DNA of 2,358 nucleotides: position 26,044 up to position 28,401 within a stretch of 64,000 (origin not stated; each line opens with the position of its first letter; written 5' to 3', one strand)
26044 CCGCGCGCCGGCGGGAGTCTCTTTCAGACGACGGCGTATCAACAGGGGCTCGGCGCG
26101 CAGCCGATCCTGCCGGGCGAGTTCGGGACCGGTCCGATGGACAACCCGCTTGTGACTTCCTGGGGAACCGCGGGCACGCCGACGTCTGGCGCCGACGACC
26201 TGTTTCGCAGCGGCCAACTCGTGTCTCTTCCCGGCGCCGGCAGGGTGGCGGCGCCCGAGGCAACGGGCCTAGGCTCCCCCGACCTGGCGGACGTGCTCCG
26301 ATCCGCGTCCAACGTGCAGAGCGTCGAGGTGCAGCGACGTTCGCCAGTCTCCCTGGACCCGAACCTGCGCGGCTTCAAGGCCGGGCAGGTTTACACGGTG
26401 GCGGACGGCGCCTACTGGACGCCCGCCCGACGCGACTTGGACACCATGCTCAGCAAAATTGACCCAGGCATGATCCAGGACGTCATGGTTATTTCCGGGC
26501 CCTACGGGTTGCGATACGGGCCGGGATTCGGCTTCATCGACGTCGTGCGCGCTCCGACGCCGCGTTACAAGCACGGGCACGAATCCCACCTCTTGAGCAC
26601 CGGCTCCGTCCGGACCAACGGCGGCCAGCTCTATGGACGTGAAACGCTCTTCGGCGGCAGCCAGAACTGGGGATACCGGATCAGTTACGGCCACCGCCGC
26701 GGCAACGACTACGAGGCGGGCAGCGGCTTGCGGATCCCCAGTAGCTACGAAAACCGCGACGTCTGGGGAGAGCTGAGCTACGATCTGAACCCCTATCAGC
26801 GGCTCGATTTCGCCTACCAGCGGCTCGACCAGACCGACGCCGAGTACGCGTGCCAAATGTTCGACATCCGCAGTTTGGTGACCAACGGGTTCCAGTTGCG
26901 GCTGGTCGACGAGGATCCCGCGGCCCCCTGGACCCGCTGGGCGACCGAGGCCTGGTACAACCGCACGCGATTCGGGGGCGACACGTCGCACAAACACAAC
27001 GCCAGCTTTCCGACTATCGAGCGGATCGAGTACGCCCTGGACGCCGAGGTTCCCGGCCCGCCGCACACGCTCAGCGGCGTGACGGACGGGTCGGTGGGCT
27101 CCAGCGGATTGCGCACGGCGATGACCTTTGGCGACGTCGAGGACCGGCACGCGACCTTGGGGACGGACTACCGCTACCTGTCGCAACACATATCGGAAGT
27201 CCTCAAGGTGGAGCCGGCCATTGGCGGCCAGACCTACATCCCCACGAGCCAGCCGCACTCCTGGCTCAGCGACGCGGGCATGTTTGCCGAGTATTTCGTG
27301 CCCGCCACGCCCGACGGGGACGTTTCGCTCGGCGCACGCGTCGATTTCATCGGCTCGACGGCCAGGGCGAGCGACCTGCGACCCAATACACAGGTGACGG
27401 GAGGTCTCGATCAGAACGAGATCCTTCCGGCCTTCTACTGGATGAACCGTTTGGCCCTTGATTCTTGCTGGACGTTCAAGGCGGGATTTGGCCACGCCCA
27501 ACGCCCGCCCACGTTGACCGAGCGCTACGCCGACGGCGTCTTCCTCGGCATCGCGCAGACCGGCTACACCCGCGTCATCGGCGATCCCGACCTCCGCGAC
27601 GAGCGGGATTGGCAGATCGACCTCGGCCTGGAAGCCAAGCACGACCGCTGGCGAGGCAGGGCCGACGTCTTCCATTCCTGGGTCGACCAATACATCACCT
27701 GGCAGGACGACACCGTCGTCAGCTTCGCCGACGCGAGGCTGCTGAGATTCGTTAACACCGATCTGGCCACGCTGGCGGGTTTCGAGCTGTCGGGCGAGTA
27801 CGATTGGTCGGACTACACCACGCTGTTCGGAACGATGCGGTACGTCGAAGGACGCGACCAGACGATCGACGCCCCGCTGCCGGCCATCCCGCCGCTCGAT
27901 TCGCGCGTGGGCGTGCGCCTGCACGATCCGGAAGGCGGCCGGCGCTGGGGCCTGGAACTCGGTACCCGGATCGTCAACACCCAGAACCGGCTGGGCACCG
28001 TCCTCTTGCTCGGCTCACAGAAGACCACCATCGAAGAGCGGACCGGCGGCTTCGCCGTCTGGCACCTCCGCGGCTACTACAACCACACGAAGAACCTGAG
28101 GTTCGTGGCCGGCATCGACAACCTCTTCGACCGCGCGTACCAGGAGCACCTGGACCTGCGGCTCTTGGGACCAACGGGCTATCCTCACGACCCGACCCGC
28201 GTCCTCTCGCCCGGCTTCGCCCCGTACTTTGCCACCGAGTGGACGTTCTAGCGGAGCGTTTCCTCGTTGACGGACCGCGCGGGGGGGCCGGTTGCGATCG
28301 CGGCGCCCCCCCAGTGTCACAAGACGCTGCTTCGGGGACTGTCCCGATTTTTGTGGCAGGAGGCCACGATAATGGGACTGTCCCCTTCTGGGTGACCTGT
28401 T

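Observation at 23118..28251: TonB-dependent-receptor-like barrel carrying a novel Cys-rich HEAT-like N-terminal domain, with a secreted stand-alone paralog of that domain and a Cys-rich small gene encoded divergently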

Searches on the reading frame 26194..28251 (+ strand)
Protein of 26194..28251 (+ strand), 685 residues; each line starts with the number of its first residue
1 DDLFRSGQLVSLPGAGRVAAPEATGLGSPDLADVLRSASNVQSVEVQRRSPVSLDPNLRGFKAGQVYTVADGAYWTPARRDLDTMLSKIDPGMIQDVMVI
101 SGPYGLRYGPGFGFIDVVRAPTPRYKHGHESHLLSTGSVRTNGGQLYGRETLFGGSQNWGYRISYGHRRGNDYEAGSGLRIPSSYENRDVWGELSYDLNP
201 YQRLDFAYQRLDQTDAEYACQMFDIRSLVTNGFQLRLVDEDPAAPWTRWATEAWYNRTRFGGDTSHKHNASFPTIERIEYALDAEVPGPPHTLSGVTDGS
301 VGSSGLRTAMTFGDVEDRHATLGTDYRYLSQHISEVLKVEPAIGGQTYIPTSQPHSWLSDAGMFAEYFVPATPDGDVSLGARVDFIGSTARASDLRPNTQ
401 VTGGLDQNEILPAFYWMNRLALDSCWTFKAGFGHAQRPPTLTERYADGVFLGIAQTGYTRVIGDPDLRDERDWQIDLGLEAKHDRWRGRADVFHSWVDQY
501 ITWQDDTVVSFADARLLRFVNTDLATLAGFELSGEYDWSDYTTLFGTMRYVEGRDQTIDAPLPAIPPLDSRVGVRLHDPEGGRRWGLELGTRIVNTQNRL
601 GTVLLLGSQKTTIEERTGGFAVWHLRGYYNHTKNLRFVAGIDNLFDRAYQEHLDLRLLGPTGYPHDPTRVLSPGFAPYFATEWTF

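Call 32: search_solved_structures(query=window:26194-28251:+, max_evalue=0.001)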
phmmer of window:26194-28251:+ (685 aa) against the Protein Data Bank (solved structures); distinct sequences matched with E-value up to 0.001: 7.
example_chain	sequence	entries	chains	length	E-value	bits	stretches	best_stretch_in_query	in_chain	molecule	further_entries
6z8y_A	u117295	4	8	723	1.6e-23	86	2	418-667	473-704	Putative copper transport outer membrane porin OprC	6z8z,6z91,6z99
6fok_A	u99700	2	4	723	2.4e-23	85.4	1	418-667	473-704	Putative copper transport outer membrane porin OprC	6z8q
6z8s_A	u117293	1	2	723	2.5e-23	85.4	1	418-667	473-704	Putative copper transport outer membrane porin OprC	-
6z8t_A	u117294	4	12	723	2.6e-23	85.3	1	418-667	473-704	Putative copper transport outer membrane porin OprC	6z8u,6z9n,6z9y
6fom_A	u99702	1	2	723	3.4e-23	84.9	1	418-667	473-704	Putative copper transport outer membrane porin OprC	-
6z8r_A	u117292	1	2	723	6.3e-23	84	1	418-667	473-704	Putative copper transport outer membrane porin OprC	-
8the_A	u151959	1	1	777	3.1e-09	38.8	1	430-656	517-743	Heme/hemoglobin uptake outer membrane receptor PhuR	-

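Call 40: find_homologous_proteins(query=window:26194-28251:+, max_evalue=1e-20)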
Query window:26194-28251:+ (685 aa): 563 proteins with E <= 1e-20 among 8000 candidates; the best 120 are listed.
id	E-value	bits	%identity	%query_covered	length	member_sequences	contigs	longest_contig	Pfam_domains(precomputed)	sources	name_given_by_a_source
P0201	0.0e+0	1606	100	100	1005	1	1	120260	PF07715.21,PF00593.31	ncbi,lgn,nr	ncbi:MAG: TonB-dependent receptor [Pirellulales bacterium]|nr:TonB-dependent receptor [Pirellulales 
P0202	8.8e-283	958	62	98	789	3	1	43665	PF07715.21,PF00593.31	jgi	jgi:outer membrane receptor protein involved in Fe transport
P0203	9.3e-268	908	58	99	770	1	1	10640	PF07715.21,PF00593.31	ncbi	-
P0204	4.5e-266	903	59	98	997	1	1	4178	PF07715.21,PF00593.31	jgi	jgi:iron complex outermembrane receptor protein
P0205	7.3e-264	895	58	98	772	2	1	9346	PF07715.21,PF00593.31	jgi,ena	-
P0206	1.6e-260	884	57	99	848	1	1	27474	PF07715.21,PF00593.31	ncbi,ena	-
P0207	5.4e-260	883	56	99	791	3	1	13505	PF07715.21,PF00593.31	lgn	-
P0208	1.2e-257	875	59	97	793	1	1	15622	PF07715.21,PF00593.31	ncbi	-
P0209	6.4e-257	873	57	96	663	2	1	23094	PF00593.31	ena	-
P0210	2.2e-256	871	58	97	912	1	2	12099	PF07715.21,PF00593.31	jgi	jgi:iron complex outermembrane receptor protein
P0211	2.6e-256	870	57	99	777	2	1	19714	PF07715.21,PF00593.31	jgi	-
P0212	6.0e-256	869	58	97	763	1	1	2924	PF07715.21,PF00593.31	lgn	-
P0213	4.3e-255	866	58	97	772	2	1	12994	PF07715.21,PF00593.31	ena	-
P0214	5.8e-253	859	57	96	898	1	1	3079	PF07715.21,PF00593.31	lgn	-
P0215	2.3e-252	857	57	97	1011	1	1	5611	PF07715.21,PF00593.31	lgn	-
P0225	8.0e-238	809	55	99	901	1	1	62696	PF00593.31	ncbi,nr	ncbi:MAG: TonB-dependent receptor [Pirellulales bacterium]|nr:TonB-dependent receptor [Pirellulales 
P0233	8.8e-234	796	55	96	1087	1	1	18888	PF07715.21,PF00593.31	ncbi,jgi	ncbi:MAG: TonB-dependent receptor [Planctomycetota bacterium]|jgi:outer membrane receptor protein in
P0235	4.5e-233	794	53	98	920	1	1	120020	PF07715.21,PF00593.31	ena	-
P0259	2.2e-225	768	52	99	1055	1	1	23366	PF07715.21,PF00593.31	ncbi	-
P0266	1.2e-221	756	51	98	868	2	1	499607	PF00593.31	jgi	jgi:iron complex outermembrane receptor protein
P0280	1.3e-213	729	49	98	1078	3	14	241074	PF07715.21,PF00593.31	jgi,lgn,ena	-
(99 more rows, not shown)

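Call 43: find_encoding_contigs(protein=P0280, flank=9000, max_places=1)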
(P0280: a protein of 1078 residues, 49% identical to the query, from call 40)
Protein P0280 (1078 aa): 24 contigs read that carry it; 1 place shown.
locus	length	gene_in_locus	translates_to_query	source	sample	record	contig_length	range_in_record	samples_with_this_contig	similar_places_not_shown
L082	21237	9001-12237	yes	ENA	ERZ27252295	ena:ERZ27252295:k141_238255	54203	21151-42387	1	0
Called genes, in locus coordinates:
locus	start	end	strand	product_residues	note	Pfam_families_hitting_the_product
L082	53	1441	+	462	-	PF01408:GFO_IDH_MocA, PF19051:GFO_IDH_MocA_C2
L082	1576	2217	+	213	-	PF13646:HEAT_2 (faint)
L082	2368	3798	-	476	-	PF04734:Ceramidase_alk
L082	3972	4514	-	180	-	PF05991:NYN_YacP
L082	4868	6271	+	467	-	PF01408:GFO_IDH_MocA, PF22725:GFO_IDH_MocA_C3 (faint), PF19051:GFO_IDH_MocA_C2 (weak)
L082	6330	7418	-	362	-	-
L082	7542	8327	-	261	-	-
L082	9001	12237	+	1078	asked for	PF07715:Plug (weak), PF00593:TonB_dep_Rec_b-barrel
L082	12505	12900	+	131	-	PF13366:PDDEXK_3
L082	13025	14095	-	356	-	PF00586:AIRS, PF02769:AIRS_C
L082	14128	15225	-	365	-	PF01924:HypD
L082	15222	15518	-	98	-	PF01455:HupF_HypC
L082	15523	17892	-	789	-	PF00708:Acylphosphatase, PF07503:zf-HYPF, PF01300:Sua5_yciO_yrdC, PF00814:TsaD (faint), PF17788:HypF_C, PF22521:HypF_C_2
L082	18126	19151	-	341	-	PF01408:GFO_IDH_MocA, PF02894:GFO_IDH_MocA_C, PF22725:GFO_IDH_MocA_C3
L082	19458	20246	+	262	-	-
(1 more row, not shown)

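Call 44: find_encoding_contigs(protein=P0259, flank=9000, max_places=1)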
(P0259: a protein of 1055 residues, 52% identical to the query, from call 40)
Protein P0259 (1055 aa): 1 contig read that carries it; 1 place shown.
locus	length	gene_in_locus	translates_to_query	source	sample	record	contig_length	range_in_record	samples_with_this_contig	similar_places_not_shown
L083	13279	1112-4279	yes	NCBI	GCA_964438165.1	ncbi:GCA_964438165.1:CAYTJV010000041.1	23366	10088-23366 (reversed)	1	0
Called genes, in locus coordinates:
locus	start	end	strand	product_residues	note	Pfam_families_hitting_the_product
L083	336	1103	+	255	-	-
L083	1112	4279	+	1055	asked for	PF07715:Plug (faint), PF00593:TonB_dep_Rec_b-barrel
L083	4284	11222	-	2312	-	-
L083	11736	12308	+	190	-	-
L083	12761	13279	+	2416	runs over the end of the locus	PF00069:Pkinase, PF07714:PK_Tyr_Ser-Thr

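Call 45: find_encoding_contigs(protein=P0233, flank=9000, max_places=1)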
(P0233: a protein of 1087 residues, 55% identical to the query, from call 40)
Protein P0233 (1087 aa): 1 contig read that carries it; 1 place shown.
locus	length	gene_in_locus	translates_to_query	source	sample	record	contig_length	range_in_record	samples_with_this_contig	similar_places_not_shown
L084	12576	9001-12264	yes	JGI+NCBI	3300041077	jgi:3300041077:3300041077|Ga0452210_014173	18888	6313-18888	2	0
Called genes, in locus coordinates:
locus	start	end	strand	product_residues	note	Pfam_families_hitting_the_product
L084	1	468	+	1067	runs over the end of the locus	PF18582:HZS_alpha, PF03781:FGE-sulfatase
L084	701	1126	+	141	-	-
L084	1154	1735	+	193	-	PF00837:T4_deiodinase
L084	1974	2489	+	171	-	-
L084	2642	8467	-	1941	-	PF00069:Pkinase, PF07714:PK_Tyr_Ser-Thr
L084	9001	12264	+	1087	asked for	PF07715:Plug (weak), PF00593:TonB_dep_Rec_b-barrel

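Call 91: find_encoding_contigs(protein=P0202, flank=10000, max_places=1)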
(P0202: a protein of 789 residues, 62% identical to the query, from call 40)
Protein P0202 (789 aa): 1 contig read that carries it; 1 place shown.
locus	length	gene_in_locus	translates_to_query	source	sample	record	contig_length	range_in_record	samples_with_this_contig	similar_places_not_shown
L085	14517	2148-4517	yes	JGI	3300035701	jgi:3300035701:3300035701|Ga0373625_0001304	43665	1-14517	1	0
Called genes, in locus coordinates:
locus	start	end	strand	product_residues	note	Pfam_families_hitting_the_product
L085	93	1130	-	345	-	PF00069:Pkinase, PF07714:PK_Tyr_Ser-Thr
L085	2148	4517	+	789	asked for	PF07715:Plug (weak), PF00593:TonB_dep_Rec_b-barrel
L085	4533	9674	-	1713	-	PF00353:HemolysinCabind (weak)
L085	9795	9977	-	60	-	-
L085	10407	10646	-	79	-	-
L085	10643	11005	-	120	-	PF07927:HicA_toxin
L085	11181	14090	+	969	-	PF00133:tRNA-synt_1, PF09334:tRNA-synt_1g, PF13603:tRNA-synt_1_2, PF00133:tRNA-synt_1 (weak), PF08264:Anticodon_1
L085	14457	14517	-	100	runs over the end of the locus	PF12838:Fer4_7 (weak), PF00037:Fer4, PF12797:Fer4_2 (weak), PF13237:Fer4_10, PF12837:Fer4_6, PF12838:Fer4_7, PF13187:Fer4_9, PF00037:Fer4 (weak), +6 more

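Call 92: find_encoding_contigs(protein=P0225, flank=10000, max_places=1)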
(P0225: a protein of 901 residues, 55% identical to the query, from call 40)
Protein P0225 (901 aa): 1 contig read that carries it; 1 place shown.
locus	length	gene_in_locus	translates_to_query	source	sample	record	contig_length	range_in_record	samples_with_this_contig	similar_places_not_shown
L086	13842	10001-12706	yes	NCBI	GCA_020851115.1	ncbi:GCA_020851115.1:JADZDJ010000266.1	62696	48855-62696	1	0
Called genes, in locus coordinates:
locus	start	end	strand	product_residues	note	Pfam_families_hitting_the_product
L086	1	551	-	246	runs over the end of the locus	PF00535:Glycos_transf_2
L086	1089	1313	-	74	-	-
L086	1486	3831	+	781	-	PF09678:Caa3_CtaG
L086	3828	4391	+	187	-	-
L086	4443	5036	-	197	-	PF00475:IGPD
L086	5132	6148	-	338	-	PF00155:Aminotran_1_2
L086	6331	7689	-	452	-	PF00815:Histidinol_dh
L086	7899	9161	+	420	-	PF01478:Peptidase_A24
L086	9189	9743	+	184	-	-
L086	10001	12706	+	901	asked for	PF00593:TonB_dep_Rec_b-barrel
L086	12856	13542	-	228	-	PF02586:SRAP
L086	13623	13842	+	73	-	PF13546:DDE_5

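Call 93: find_encoding_contigs(protein=P0235, flank=10000, max_places=1)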
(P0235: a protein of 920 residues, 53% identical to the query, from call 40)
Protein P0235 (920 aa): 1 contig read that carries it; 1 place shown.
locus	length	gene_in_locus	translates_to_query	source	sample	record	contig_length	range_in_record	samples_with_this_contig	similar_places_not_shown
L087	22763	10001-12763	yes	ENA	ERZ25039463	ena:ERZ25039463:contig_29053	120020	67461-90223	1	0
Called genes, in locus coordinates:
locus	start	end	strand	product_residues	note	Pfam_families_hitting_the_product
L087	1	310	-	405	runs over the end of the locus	PF12848:ABC_tran_Xtn, PF00005:ABC_tran, PF13304:AAA_21 (weak), PF16326:ABC_tran_CTD (weak)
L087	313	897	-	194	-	PF00005:ABC_tran, PF13304:AAA_21 (faint)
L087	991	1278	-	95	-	-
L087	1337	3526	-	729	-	-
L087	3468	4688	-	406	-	PF05359:DUF748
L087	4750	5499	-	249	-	PF07660:STN (weak)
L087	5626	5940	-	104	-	-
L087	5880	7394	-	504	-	PF07660:STN (faint)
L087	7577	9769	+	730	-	-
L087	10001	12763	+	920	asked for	PF07715:Plug (faint), PF00593:TonB_dep_Rec_b-barrel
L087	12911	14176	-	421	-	PF05426:Alginate_lyase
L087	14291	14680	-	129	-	-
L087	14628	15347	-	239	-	PF00326:Peptidase_S9 (faint), PF05448:AXE1, PF22244:GCE_fung (weak)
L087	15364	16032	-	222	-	PF10566:Glyco_hydro_97 (weak), PF14509:GH97_C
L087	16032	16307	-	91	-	PF10566:Glyco_hydro_97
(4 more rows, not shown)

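Call 94: find_encoding_contigs(protein=P0266, flank=10000, max_places=1)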
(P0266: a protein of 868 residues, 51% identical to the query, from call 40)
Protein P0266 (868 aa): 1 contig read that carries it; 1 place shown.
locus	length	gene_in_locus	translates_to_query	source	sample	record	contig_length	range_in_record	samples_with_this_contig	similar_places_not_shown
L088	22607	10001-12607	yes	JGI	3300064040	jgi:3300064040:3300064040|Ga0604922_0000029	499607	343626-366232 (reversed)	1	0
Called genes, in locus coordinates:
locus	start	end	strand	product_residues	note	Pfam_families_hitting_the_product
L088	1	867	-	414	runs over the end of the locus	PF05343:Peptidase_M42 (faint), PF01546:Peptidase_M20, PF07687:M20_dimer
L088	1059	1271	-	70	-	-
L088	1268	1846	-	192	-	-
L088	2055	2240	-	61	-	-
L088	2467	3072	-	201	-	-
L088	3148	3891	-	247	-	-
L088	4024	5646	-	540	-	PF07660:STN (faint), PF03958:Secretin_N (faint)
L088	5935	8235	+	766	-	-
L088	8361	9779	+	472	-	-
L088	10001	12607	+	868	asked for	PF00593:TonB_dep_Rec_b-barrel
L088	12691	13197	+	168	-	PF00994:MoCF_biosynth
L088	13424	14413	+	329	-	PF03372:Exo_endo_phos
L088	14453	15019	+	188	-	-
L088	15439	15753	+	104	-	-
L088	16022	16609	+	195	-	-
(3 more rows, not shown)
